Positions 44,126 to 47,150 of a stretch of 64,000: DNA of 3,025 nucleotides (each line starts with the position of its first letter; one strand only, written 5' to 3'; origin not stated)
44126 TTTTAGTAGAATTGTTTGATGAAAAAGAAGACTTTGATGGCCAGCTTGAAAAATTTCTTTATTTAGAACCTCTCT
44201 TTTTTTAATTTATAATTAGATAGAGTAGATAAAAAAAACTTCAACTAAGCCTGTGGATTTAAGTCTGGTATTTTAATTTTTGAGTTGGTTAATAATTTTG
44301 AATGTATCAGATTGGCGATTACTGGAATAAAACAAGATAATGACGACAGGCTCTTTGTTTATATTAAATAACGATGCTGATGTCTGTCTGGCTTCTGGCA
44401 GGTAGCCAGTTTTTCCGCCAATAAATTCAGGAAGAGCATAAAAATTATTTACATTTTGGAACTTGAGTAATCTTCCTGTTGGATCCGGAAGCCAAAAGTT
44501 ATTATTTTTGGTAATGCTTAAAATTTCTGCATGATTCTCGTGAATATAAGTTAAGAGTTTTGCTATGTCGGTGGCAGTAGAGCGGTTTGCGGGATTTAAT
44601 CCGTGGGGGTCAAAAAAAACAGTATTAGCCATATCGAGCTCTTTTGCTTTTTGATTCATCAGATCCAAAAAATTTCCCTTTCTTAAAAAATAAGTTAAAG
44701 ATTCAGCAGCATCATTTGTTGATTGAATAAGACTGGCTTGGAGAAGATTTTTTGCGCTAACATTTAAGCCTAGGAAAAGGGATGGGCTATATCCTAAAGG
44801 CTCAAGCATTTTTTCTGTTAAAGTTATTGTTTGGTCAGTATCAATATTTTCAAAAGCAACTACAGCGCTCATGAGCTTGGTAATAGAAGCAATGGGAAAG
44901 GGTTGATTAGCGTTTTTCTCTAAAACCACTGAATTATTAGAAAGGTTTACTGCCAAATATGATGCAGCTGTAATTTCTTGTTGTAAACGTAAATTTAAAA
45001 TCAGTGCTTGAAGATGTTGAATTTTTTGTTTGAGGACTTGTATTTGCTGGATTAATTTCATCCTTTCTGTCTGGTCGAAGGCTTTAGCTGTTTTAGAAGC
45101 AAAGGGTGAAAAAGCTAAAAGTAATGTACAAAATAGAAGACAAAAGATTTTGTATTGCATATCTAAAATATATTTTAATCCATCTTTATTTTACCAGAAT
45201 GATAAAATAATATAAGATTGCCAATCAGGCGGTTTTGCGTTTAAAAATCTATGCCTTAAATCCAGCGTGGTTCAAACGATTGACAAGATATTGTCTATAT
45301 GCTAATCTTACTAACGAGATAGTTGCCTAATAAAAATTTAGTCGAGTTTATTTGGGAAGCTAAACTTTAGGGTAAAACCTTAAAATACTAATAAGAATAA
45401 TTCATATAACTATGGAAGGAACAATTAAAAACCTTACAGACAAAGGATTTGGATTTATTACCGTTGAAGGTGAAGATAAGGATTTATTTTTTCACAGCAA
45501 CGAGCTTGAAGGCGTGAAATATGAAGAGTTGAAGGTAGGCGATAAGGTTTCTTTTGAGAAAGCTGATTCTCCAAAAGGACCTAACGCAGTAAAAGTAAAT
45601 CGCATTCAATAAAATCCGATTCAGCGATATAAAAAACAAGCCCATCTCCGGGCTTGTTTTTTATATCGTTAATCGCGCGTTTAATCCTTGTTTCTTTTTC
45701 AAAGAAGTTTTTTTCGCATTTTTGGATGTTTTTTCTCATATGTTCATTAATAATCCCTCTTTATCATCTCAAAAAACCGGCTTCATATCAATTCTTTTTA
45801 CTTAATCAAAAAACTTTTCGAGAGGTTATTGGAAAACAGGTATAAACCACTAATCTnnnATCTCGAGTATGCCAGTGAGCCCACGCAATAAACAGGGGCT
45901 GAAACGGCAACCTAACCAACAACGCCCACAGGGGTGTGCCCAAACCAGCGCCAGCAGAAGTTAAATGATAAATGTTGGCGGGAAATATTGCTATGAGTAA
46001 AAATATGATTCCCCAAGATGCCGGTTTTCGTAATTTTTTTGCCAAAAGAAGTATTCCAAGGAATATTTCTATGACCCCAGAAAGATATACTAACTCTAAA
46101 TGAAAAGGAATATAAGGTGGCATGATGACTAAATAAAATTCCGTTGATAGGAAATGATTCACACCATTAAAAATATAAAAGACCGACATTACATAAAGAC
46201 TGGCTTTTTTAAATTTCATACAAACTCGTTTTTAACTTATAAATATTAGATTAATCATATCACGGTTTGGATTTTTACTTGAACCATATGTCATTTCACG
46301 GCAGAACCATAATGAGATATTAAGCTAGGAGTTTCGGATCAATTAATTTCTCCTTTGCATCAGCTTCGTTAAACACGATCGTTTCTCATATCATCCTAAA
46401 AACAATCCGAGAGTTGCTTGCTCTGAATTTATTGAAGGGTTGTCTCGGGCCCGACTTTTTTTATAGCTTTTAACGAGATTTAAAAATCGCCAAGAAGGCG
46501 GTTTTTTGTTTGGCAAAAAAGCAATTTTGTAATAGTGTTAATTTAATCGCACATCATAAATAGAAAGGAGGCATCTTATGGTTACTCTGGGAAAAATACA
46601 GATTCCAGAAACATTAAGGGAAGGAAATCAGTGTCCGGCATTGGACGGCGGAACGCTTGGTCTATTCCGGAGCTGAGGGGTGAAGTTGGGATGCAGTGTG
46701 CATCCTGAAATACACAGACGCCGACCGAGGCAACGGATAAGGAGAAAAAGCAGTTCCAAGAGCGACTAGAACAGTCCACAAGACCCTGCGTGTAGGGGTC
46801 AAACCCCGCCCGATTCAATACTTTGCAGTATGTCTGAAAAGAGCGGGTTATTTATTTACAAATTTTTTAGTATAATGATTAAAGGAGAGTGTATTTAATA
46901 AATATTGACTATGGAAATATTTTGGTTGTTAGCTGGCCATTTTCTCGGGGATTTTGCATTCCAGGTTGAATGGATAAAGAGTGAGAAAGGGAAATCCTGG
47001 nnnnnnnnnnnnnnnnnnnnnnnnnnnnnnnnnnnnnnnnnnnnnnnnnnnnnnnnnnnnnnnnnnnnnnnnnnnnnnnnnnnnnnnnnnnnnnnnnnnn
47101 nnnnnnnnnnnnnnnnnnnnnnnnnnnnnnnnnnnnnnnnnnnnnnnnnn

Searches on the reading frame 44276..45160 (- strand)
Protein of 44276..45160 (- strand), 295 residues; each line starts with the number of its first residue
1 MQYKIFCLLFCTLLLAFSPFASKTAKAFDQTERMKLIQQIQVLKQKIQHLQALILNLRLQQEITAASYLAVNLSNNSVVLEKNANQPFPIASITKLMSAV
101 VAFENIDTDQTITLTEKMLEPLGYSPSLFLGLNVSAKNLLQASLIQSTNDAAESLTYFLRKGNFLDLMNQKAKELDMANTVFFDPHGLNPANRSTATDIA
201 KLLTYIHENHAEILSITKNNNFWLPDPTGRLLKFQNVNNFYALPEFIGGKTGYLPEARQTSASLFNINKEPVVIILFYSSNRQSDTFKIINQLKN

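Call 15: search_protein_families(library=pfam, max_evalue=0.01, proteins=[window:44276-45160:-])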
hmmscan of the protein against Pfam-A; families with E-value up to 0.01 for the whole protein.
window:44276-45160:- (295 aa): 3 families
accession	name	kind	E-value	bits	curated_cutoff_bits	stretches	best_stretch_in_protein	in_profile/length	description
PF00768.25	Peptidase_S11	-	6.8e-35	121.1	27.6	1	60-263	7-221/239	D-alanyl-D-alanine carboxypeptidase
PF13354.11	Beta-lactamase2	-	4.6e-15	56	22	1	69-277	3-213/214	Beta-lactamase enzyme family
PF02113.21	Peptidase_S13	-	0.00036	19.8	22.8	0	66-113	19-66/444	D-Ala-D-Ala carboxypeptidase 3 (S13) family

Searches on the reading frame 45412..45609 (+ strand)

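Call 15: search_protein_families(library=pfam, max_evalue=0.01, proteins=[window:45412-45609:+])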
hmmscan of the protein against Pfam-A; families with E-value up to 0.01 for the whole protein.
window:45412-45609:+ (66 aa): 2 families
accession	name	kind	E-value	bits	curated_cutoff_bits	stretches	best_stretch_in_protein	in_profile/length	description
PF00313.28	CSD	-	1.6e-19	70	27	1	1-64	1-65/66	'Cold-shock' DNA-binding domain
PF08206.17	OB_RNB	-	5.5e-05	23.2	24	1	9-35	6-32/58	Ribonuclease B OB domain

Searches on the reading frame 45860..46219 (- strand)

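Call 15: search_protein_families(library=pfam, max_evalue=0.01, proteins=[window:45860-46219:-])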
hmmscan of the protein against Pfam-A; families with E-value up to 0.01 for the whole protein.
window:45860-46219:- (120 aa): 3 families
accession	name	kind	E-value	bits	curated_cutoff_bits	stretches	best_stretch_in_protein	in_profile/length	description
PF05231.19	MASE1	-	0.00069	19.3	29.8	1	43-117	77-151/299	MASE1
PF07291.16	MauE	-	0.0023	18.6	27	1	8-87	9-92/128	Methylamine utilisation protein MauE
PF07681.17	DoxX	-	0.0027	18.7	23.6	1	11-78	9-79/85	DoxX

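Call 75: search_protein_families(library=ncbifam, proteins=[window:45860-46219:-], max_evalue=0.01)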
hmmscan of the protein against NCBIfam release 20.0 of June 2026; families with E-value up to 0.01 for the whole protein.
window:45860-46219:- (120 aa): 0 families

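Call 90: search_protein_families(library=padloc, max_evalue=0.01, proteins=[window:45860-46219:-])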
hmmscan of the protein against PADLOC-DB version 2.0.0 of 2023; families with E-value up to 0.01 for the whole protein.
window:45860-46219:- (120 aa): 0 families

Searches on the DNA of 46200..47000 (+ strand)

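Call 4: search_rna_families(source=window, start=46200, end=47000, threshold=evalue, max_evalue=10, show_alignments=3)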
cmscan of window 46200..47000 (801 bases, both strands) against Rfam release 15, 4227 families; matches with E-value up to 10: 9.
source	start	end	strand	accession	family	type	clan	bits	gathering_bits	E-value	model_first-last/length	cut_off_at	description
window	46419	46509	+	RF01401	rseX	Gene; sRNA;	-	26.6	50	0.57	1-94/94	no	rseX Hfq binding RNA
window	46813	46840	+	RF01353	CRISPR-DR44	Gene; CRISPR;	-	18.1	35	6.7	1-28/28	no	CRISPR RNA direct repeat element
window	46477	46549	+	RF02900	AaHKsRNA82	Gene; sRNA;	-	18.1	51.4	8.2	1-81/81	no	Aggregatibacter sRNA 82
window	46383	46478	-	RF02539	SNOR75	Gene; snRNA; snoRNA; CD-box;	-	17.6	50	2.2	1-87/87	no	Plant small nucleolar RNA SNOR75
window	46420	46500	-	RF01283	snoU30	Gene; snRNA; snoRNA; CD-box;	CL00052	17.2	45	3.7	1-86/86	no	Small nucleolar RNA U30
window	46326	46397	-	RF01426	snoR126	Gene; snRNA; snoRNA; CD-box;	-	16.8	39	4.4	1-101/101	no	small nucleolar RNA snoR126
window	46460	46545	-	RF00112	CyaR_RyeE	Gene; sRNA;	-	16.2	47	6.1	1-85/85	no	CyaR/Rye RNA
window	46409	46460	+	RF02596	cyano_het_sRNA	Gene; sRNA;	-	16.1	35.7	2.2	1-56/56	no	Cyanobacteria heterocyst sRNA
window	46476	46576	+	RF02737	Rev13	Gene; antisense;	-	12.5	242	1.5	217-325/354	no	Soft rot Enterobacteriaceae Rev 13 asRNA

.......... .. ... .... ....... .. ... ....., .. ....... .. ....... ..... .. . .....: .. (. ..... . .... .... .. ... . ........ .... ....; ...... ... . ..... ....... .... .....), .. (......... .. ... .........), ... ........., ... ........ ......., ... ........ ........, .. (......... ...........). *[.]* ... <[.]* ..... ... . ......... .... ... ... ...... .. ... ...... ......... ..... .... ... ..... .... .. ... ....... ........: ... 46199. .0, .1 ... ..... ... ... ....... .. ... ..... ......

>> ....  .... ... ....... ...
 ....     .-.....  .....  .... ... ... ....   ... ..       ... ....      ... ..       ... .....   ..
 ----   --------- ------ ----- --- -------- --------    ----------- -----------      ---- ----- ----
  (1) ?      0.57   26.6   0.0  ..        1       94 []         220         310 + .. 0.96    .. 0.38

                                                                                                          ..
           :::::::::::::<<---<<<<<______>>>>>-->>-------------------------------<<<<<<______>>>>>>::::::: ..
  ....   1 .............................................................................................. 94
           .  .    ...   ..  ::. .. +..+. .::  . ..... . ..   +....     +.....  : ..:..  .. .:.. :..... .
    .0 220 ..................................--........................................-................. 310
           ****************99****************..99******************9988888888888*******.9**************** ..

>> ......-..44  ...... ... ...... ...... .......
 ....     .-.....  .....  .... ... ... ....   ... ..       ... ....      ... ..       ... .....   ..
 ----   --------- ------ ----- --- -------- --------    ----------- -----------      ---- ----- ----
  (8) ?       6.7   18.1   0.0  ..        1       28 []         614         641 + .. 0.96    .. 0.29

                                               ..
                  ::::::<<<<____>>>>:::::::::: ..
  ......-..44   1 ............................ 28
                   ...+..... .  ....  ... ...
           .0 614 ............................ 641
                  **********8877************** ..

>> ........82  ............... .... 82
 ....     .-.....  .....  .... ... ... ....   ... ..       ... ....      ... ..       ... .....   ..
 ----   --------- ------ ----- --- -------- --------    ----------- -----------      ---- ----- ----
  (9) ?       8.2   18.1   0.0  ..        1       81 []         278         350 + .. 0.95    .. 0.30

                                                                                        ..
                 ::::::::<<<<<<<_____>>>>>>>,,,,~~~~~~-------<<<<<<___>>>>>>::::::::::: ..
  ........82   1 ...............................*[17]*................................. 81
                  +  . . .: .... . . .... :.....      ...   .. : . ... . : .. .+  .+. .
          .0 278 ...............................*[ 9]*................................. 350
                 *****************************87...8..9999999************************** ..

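Call 31: search_dna_similar(query=window:46540-46870:+, collection=phages, mode=distant, max_evalue=1, max_rows=8)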
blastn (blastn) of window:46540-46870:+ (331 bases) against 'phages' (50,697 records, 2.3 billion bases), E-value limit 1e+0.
No match.

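Call 32: search_dna_similar(query=window:46540-46870:+, collection=plasmids, mode=distant, max_evalue=1, max_rows=8)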
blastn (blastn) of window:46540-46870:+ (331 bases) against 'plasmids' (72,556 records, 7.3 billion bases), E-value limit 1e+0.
Records with a match: 3; places in all: 3; records where one place covers at least 80% of the query: 0.
Best place of each record, by identity: 80-90% 3.
By first word of the organism name: Ligilactobacillus 3.
By predicted mobility (MOB-suite, as given by PLSDB): non-mobilizable 3.
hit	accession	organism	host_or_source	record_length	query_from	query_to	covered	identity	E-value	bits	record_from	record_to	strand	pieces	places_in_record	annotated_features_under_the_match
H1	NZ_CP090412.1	Ligilactobacillus salivarius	Homo sapiens,culture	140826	204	239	11%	89.5%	8e-2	45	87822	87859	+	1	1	MucBP domain-containing protein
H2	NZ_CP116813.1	Ligilactobacillus salivarius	Sus scrofa domesticus,gut sample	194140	204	239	11%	89.5%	8e-2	45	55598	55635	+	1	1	MucBP domain-containing protein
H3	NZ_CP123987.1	Ligilactobacillus salivarius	Homo sapiens,cell culture,oral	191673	204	239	11%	89.5%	8e-2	45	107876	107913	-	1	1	MucBP domain-containing protein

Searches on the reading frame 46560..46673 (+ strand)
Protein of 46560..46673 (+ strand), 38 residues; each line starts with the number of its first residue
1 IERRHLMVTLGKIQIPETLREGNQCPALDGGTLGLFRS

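Call 15: search_protein_families(library=pfam, max_evalue=0.01, proteins=[window:46578-46673:+])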
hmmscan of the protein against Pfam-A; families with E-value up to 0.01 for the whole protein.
window:46578-46673:+ (32 aa): 0 families

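Call 77: search_protein_families(library=pfam, max_evalue=10, proteins=[window:46560-46673:+])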
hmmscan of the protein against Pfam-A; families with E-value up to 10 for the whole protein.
seq(38 aa): 0 families

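Call 78: search_protein_families(library=phrogs, max_evalue=10, proteins=[window:46560-46673:+])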
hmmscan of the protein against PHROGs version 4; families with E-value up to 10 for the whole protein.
seq(38 aa): 0 families

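Call 90: search_protein_families(library=padloc, max_evalue=0.01, proteins=[window:46578-46673:+])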
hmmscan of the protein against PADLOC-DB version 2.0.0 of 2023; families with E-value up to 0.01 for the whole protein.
window:46578-46673:+ (32 aa): 0 families

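Call 93: list_cluster_members(proteins=[window:46578-46673:+, window:46585-46818:-, window:62968-63639:+])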
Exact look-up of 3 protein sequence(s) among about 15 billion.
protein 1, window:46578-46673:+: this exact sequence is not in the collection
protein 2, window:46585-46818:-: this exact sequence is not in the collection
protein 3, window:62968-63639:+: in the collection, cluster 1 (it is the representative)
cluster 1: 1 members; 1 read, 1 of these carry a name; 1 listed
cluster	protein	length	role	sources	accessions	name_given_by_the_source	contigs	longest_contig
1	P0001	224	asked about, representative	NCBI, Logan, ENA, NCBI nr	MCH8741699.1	hypothetical protein IH779_02265 [Patescibacteria group bacterium] | hypothetical protein [Patescibacteria group bacterium]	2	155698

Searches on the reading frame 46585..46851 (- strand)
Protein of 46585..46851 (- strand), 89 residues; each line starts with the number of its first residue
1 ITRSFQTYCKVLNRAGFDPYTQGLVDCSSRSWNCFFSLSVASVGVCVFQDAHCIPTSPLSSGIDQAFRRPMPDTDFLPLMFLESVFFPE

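Call 36: find_related_loci(query=window:46585-46818:-, collection=metagenome_contigs, flank=3000)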
Query window:46585-46818:- (78 aa) in metagenome_contigs; peptide patterns used: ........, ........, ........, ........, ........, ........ (x = any residue, [..] = any of these).
231 stretches matched a pattern, but none encodes a relative of the query by tblastn (E <= 1e-3).

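Call 43: find_related_loci(query=window:46585-46818:-, collection=viral_contigs, flank=3000)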
Query window:46585-46818:- (78 aa) in viral_contigs; peptide patterns used: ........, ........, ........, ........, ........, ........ (x = any residue, [..] = any of these).
24 stretches matched a pattern, but none encodes a relative of the query by tblastn (E <= 1e-3).

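Call 77: search_protein_families(library=pfam, max_evalue=10, proteins=[window:46585-46851:-])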
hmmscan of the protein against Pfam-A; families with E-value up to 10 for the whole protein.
seq(89 aa): 0 families

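Call 78: search_protein_families(library=phrogs, max_evalue=10, proteins=[window:46585-46851:-])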
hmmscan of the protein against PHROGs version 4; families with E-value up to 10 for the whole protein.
seq(89 aa): 1 family
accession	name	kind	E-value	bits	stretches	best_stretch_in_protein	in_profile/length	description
phrog_14220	-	unknown function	0.65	10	1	7-60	87-139/401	-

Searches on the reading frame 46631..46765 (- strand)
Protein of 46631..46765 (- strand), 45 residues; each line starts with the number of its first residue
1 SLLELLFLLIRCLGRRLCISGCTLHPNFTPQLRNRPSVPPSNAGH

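Call 77: search_protein_families(library=pfam, max_evalue=10, proteins=[window:46631-46765:-])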
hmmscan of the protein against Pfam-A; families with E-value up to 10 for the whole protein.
seq(45 aa): 0 families

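Call 78: search_protein_families(library=phrogs, max_evalue=10, proteins=[window:46631-46765:-])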
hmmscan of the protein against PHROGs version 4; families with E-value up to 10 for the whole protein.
seq(45 aa): 1 family
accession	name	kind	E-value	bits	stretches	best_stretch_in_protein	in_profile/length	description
phrog_26875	-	moron, auxiliary metabolic gene and host takeover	0.36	11.8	1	2-19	4-21/49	membrane protein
